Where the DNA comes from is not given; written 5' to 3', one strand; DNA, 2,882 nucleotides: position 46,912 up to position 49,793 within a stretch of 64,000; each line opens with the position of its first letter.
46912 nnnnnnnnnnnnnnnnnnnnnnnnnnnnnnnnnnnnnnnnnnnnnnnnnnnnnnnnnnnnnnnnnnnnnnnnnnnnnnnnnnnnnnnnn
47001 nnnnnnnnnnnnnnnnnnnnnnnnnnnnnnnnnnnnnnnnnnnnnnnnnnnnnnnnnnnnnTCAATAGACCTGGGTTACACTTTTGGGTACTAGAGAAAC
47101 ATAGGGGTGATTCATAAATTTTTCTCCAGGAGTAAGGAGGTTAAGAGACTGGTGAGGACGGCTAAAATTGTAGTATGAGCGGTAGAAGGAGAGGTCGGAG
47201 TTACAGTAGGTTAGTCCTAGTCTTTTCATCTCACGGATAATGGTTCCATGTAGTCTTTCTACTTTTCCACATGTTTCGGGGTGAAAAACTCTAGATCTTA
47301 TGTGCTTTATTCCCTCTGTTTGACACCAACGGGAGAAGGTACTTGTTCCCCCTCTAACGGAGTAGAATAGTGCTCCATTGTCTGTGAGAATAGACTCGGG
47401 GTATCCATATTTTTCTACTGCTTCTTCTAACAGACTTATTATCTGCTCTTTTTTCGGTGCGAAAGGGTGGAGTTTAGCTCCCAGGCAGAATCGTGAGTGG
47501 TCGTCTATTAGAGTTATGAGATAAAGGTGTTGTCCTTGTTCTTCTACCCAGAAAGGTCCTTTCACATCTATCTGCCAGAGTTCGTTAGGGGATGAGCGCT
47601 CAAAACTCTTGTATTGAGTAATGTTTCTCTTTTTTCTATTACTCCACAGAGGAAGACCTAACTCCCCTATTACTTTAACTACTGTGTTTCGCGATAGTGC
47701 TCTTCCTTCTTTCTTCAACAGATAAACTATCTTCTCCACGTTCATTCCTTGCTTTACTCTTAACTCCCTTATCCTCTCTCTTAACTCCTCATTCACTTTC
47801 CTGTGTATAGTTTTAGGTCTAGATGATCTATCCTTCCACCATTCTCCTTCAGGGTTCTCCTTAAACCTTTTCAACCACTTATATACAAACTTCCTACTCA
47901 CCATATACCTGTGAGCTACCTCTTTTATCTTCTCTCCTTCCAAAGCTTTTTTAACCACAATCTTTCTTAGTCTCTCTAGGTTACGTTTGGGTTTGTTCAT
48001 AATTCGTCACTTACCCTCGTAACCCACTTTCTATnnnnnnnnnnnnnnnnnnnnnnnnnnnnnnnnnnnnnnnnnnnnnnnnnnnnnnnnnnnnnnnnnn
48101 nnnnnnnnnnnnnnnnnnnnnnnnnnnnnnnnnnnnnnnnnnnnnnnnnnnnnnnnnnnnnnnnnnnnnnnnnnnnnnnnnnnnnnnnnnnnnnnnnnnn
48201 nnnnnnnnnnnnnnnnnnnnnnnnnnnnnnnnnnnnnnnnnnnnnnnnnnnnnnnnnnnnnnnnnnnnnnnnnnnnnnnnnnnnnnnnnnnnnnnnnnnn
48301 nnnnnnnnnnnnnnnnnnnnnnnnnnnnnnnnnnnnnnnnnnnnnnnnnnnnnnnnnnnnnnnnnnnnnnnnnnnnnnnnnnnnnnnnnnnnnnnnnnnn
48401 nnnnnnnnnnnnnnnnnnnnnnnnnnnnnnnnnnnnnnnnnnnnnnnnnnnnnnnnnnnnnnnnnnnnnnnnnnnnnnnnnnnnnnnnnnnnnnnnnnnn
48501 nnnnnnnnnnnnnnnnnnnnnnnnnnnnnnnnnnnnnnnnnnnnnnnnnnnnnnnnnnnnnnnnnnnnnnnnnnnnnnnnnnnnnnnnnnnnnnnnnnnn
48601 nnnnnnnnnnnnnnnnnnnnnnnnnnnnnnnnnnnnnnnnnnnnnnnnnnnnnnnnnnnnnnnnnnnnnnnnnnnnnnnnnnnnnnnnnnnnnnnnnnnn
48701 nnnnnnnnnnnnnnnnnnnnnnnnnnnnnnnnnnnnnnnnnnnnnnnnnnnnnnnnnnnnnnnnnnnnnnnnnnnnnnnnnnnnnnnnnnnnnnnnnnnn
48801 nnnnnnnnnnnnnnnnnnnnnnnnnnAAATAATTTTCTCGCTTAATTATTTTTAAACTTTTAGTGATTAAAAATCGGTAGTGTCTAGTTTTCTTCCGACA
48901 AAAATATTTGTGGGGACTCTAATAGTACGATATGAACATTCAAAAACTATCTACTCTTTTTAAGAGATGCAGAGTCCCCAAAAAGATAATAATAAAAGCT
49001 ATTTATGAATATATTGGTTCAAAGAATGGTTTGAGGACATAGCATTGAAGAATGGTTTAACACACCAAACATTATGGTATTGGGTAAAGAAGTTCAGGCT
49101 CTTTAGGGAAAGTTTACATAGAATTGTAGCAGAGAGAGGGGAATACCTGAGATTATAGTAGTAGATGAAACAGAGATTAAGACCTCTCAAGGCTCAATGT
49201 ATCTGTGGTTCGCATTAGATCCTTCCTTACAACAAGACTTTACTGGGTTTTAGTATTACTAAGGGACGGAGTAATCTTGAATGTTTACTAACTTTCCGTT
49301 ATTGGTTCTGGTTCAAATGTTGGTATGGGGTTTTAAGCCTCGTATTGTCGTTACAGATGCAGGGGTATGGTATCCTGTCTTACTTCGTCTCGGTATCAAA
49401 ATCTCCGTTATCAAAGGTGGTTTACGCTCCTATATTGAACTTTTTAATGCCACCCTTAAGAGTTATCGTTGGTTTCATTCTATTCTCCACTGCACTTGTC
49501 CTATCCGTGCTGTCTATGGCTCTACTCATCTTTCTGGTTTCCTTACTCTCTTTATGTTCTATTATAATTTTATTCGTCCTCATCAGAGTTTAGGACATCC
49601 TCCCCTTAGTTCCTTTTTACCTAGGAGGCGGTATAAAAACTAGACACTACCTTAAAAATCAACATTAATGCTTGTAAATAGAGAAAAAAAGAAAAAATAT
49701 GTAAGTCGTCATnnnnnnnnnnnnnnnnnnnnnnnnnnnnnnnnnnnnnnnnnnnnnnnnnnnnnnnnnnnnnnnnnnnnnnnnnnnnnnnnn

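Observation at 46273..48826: IS481-like element caught in the act: a ~514-aa membrane protein gene split in two with a 16-bp target duplication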

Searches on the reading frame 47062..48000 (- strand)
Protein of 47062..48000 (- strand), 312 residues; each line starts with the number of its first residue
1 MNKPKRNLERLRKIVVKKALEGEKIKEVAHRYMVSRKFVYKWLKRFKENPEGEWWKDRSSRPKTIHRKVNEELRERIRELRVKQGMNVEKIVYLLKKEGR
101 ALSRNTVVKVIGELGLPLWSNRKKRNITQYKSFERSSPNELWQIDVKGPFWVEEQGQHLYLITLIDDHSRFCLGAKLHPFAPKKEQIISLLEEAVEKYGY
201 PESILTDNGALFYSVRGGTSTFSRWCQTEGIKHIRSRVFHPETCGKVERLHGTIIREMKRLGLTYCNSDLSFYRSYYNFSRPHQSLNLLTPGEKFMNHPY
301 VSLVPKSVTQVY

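Call 7: search_protein_families(library=pfam, proteins=[window:47062-48000:-], max_evalue=0.1)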
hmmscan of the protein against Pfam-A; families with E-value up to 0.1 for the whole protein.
window:47062-48000:- (312 aa): 10 families
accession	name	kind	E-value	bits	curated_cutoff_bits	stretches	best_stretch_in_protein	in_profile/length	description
PF00665.32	rve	-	4.6e-18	65.8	32.6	1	136-241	2-102/102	Integrase core domain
PF13565.12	HTH_32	-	2.8e-08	34.6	33.7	1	39-109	2-71/73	Homeodomain-like domain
PF13518.12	HTH_28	-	3.6e-08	33.8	25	1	12-48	2-38/52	Helix-turn-helix domain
PF13683.12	rve_3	-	1.9e-07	31.1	26.5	1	230-291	2-67/67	Integrase core domain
PF13384.12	HTH_23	-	6.8e-07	29.4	24.6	1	9-52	4-48/50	Homeodomain-like domain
PF13551.12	HTH_29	-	5.2e-06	26.9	28.1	1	13-48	2-38/64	Winged helix-turn helix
PF01710.22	HTH_Tnp_IS630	-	0.0016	18.9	21.3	1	11-97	7-93/119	Transposase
PF12728.13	HTH_17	-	0.012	16.3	27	0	25-45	4-24/51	Helix-turn-helix domain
PF13011.12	LZ_Tnp_IS481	-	0.017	15.8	22.2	1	15-69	17-71/85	leucine-zipper of insertion element IS481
PF02796.21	HTH_7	-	0.061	13.9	23.8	0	21-43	20-42/45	Helix-turn-helix domain of resolvase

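Call 8: search_protein_families(library=ncbifam, proteins=[window:47062-48000:-], max_evalue=0.01)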
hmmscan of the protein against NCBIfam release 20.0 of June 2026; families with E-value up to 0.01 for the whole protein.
window:47062-48000:- (312 aa): 7 families
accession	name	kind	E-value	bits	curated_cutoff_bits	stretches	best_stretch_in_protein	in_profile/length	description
NF033577.2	transpos_IS481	equivalog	3.3e-67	227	224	1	15-294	5-283/284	IS481 family transposase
NF033516.0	transpos_IS3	equivalog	6.2e-31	108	160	2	60-293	122-367/369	IS3 family transposase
NF033594.2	transpos_ISNCY_2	equivalog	4.3e-21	75.5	250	1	15-254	2-246/368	ISNCY family transposase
NF033546.1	transpos_IS21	equivalog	5.1e-11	42.6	160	1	21-259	7-242/294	IS21 family transposase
NF033545.0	transpos_IS630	equivalog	1.3e-09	38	100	1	13-141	2-134/299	IS630 family transposase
NF047595.1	IS66_ISRel24_TnpA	equivalog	0.0012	19.4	74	1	12-48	11-47/113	IS66-like element accessory protein TnpA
NF033587.1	transpos_IS6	equivalog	0.0088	15.8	125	0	128-209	56-133/202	IS6 family transposase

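Call 9: find_homologous_proteins(query=window:47062-48000:-)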
Query window:47062-48000:- (312 aa): 2599 proteins with E <= 0.001 among 3828 candidates; the best 120 are listed.
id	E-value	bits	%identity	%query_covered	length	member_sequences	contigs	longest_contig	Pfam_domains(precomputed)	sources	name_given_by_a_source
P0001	5.2e-173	593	91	90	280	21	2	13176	PF00665.33,PF13683.13,PF13565.13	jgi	-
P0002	3.7e-148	511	88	81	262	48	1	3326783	PF00665.33,PF13384.13,PF13551.13,PF13518.13,PF13565.13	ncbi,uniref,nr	ncbi:MAG: DDE-type integrase/transposase/recombinase [Candidatus Heimdallarchaeum endolithica]|unire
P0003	7.5e-148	510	92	79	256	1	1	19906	PF00665.33,PF13384.13,PF13551.13,PF13518.13,PF13565.13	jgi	-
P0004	1.6e-126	440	63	99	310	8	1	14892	PF00665.33,PF13518.13,PF13683.13,PF13565.13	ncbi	-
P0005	4.1e-114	399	56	99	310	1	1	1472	PF00665.33,PF13384.13,PF13551.13,PF13518.13,PF13683.13,PF13565.13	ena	-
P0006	6.5e-111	389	55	99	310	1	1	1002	PF00665.33,PF13518.13,PF13683.13,PF13565.13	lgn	-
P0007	1.6e-109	384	54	99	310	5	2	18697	PF00665.33,PF13384.13,PF13518.13,PF13683.13,PF13565.13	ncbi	ncbi:MAG: DDE-type integrase/transposase/recombinase [Candidatus Heimdallarchaeaceae archaeon]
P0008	2.2e-109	384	54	99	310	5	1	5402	PF00665.33,PF13518.13,PF13683.13,PF13565.13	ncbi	-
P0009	4.0e-108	379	93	59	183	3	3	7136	PF00665.33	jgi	-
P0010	7.7e-108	379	54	99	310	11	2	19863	PF00665.33,PF13518.13,PF13683.13,PF13565.13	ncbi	-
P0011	4.8e-107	376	54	99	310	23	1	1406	PF00665.33,PF13518.13,PF13683.13,PF13565.13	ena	-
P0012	7.1e-107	375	54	99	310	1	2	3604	PF00665.33,PF13518.13,PF01498.25,PF13683.13,PF13565.13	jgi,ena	-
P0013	9.6e-105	368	54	99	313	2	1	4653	PF00665.33,PF13518.13,PF13683.13,PF13565.13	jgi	-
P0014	1.3e-101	358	51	98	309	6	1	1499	PF00665.33,PF13551.13,PF13518.13,PF13683.13,PF13565.13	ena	-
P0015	1.5e-86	309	60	73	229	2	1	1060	PF00665.33,PF13683.13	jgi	jgi:transposase InsO family protein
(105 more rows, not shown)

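Call 11: find_related_loci(query=window:47062-48000:-, collection=genome_contigs, flank=3000)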
Query window:47062-48000:- (312 aa) in genome_contigs; peptide patterns used: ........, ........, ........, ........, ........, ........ (x = any residue, [..] = any of these).
60 stretches matched a pattern; 35 encode a relative of the query (tblastn E <= 1e-3); 35 distinct loci.
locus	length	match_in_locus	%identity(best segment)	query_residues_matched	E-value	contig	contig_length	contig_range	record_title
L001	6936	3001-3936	97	1-312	0e+0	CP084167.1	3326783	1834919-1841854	MAG: Candidatus Heimdallarchaeum endolithica isolate PR6 chromosome, complete genome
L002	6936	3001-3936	89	1-312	0e+0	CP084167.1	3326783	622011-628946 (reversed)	MAG: Candidatus Heimdallarchaeum endolithica isolate PR6 chromosome, complete genome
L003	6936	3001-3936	89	1-312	0e+0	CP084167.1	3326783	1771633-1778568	MAG: Candidatus Heimdallarchaeum endolithica isolate PR6 chromosome, complete genome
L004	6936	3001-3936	88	1-312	0e+0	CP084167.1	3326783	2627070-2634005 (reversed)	MAG: Candidatus Heimdallarchaeum endolithica isolate PR6 chromosome, complete genome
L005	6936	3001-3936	88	1-312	0e+0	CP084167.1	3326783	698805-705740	MAG: Candidatus Heimdallarchaeum endolithica isolate PR6 chromosome, complete genome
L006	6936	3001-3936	88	1-312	0e+0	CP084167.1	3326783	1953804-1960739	MAG: Candidatus Heimdallarchaeum endolithica isolate PR6 chromosome, complete genome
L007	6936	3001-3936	88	1-312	0e+0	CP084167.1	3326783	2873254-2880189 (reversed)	MAG: Candidatus Heimdallarchaeum endolithica isolate PR6 chromosome, complete genome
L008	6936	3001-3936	88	1-312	0e+0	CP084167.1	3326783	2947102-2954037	MAG: Candidatus Heimdallarchaeum endolithica isolate PR6 chromosome, complete genome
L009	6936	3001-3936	88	1-312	0e+0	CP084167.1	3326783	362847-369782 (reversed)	MAG: Candidatus Heimdallarchaeum endolithica isolate PR6 chromosome, complete genome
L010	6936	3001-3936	88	1-312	0e+0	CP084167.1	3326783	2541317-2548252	MAG: Candidatus Heimdallarchaeum endolithica isolate PR6 chromosome, complete genome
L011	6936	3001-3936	88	1-312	0e+0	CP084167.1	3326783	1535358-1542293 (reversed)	MAG: Candidatus Heimdallarchaeum endolithica isolate PR6 chromosome, complete genome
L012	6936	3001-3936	88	1-312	0e+0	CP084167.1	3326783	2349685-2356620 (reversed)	MAG: Candidatus Heimdallarchaeum endolithica isolate PR6 chromosome, complete genome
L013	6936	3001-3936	87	1-312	0e+0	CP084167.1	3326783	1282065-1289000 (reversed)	MAG: Candidatus Heimdallarchaeum endolithica isolate PR6 chromosome, complete genome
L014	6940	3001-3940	87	1-312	7e-160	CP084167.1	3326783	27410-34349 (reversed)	MAG: Candidatus Heimdallarchaeum endolithica isolate PR6 chromosome, complete genome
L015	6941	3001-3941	88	1-312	7e-159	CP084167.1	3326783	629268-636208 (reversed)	MAG: Candidatus Heimdallarchaeum endolithica isolate PR6 chromosome, complete genome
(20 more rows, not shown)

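Call 34: list_cluster_members(proteins=[P0121, P0122, window:47062-48000:-])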
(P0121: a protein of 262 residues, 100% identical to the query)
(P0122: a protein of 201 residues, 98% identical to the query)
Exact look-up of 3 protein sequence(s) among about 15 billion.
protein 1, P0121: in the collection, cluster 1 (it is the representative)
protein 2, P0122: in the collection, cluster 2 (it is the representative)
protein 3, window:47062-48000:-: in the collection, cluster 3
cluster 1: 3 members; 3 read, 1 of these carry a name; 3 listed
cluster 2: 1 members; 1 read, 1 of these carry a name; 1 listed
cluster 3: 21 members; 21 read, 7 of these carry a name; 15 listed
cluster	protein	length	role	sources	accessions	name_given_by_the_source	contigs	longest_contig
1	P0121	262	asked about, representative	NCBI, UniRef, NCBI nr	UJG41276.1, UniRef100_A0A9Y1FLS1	MAG: hypothetical protein K9W45_02160 [Candidatus Heimdallarchaeum aukensis] | Uncharacterized protein n=1 Tax=Candidatus Heimdallarchaeum aukensis TaxID=2876573 ...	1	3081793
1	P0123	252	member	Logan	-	-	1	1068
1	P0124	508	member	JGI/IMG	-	-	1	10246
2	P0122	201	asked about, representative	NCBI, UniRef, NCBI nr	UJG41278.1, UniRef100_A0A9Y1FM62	MAG: hypothetical protein K9W45_02170 [Candidatus Heimdallarchaeum aukensis] | Uncharacterized protein n=1 Tax=Candidatus Heimdallarchaeum aukensis TaxID=2876573 ...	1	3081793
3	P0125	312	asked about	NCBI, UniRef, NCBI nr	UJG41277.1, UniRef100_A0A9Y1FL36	MAG: IS481 family transposase [Candidatus Heimdallarchaeum aukensis] | IS481 family transposase n=1 Tax=Candidatus Heimdallarchaeum aukensis TaxID=2876573 ...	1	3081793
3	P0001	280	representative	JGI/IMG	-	-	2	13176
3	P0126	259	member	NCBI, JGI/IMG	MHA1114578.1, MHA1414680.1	MAG: DDE-type integrase/transposase/recombinase [Candidatus Heimdallarchaeaceae archaeon]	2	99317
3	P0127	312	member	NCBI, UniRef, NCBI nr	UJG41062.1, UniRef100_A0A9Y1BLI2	MAG: DDE-type integrase/transposase/recombinase [Candidatus Heimdallarchaeum aukensis] | DDE-type integrase/transposase/recombinase n=1 Tax=Candidatus Heimdallarchaeum aukensis ...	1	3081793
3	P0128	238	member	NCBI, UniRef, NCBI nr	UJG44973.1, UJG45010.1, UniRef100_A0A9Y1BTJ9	MAG: DDE-type integrase/transposase/recombinase [Candidatus Heimdallarchaeum endolithica] | DDE-type integrase/transposase/recombinase n=1 Tax=Candidatus Heimdallarchaeum ...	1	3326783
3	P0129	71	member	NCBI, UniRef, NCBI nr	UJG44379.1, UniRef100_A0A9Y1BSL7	MAG: integrase core domain-containing protein [Candidatus Heimdallarchaeum endolithica] | Integrase core domain-containing protein n=1 Tax=Candidatus Heimdallarchaeum endolithica ...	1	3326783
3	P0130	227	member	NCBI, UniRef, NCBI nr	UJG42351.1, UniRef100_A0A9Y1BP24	MAG: DDE-type integrase/transposase/recombinase [Candidatus Heimdallarchaeum endolithica] | DDE-type integrase/transposase/recombinase n=1 Tax=Candidatus Heimdallarchaeum ...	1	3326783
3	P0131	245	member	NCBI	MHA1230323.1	MAG: DDE-type integrase/transposase/recombinase [Candidatus Helarchaeota archaeon]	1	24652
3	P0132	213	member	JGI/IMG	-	-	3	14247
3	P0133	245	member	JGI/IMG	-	-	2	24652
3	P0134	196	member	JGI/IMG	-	-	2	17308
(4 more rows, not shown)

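Call 36: find_encoding_contigs(protein=P0124, flank=5000, max_places=6)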
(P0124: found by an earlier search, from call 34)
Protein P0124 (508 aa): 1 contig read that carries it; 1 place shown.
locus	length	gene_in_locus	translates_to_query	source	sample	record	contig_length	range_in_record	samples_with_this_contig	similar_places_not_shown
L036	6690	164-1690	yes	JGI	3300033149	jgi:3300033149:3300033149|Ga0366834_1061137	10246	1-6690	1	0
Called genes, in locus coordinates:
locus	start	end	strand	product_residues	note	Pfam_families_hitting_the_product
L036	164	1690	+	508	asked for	-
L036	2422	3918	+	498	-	PF18884:TSP3_bac (weak)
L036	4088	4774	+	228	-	-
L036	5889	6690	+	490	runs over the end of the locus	-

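Call 55: predict_structure(protein=P0124)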
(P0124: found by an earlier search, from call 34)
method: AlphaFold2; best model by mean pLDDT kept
length: 508 residues; sequences in the alignment: 1
mean_pLDDT: 47.3   pTM: 0.31
mean pLDDT of the five models: 47.3, 42.3, 40.1, 39.8, 38.7
residues with pLDDT >= 90: 0; 70-90: 6; 50-70: 233; < 50: 269
segments of 3 or more residues with pLDDT < 50: 1-6, 101-103, 123-125, 151-178, 180-182, 184-214, 229-231, 260-281, 288-298, 309-340, 351-439, 476-489, 506-508
pLDDT, mean of each block of 10 residues (from residue 1): 48 53 58 51 51 59 67 66 62 54 51 53 51 52 51 45 39 45 47 37 36 49 51 50 53 51 43 45 49 47 52 45 47 43 51 40 31 30 33 27 24 30 30 46 57 69 62 46 34 53 51
secondary structure, 60 per line:
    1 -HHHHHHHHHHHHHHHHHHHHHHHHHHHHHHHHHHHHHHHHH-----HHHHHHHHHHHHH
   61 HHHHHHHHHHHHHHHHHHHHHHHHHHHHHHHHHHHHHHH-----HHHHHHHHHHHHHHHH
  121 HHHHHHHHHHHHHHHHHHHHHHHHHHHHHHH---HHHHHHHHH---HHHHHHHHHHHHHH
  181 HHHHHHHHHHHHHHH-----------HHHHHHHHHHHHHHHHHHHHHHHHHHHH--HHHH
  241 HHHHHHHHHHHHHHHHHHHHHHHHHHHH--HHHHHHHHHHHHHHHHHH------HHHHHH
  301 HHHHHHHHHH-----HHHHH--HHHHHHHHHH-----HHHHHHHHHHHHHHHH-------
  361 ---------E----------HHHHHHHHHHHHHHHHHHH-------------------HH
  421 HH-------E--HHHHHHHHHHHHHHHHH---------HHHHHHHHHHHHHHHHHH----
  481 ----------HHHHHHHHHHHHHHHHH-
elements in order: H2-42 H48-99 H105-151 H155-163 H167-195 H207-234 H237-268 H271-288 H295-310 H316-320 H323-332 H338-353 H381-399 H419-422 H433-449 H459-476 H491-507

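Call 59: find_encoding_contigs(protein=P0123, flank=2000, max_places=4)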
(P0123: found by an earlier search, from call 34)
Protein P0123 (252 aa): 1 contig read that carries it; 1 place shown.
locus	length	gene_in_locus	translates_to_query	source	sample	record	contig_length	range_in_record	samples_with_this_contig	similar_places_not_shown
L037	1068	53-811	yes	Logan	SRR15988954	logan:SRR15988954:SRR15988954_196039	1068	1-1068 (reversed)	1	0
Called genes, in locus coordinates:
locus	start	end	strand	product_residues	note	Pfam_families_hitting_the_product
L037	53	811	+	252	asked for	-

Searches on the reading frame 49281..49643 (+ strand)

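Call 7: search_protein_families(library=pfam, proteins=[window:49281-49643:+], max_evalue=0.1)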
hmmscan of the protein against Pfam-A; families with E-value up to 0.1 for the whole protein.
window:49281-49643:+ (120 aa): 1 family
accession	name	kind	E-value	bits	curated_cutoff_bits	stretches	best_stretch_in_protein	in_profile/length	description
PF13683.12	rve_3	-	0.001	19.2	26.5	1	49-106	16-64/67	Integrase core domain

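Call 8: search_protein_families(library=ncbifam, proteins=[window:49281-49643:+], max_evalue=0.01)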
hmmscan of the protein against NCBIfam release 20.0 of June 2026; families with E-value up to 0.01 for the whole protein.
window:49281-49643:+ (120 aa): 0 families
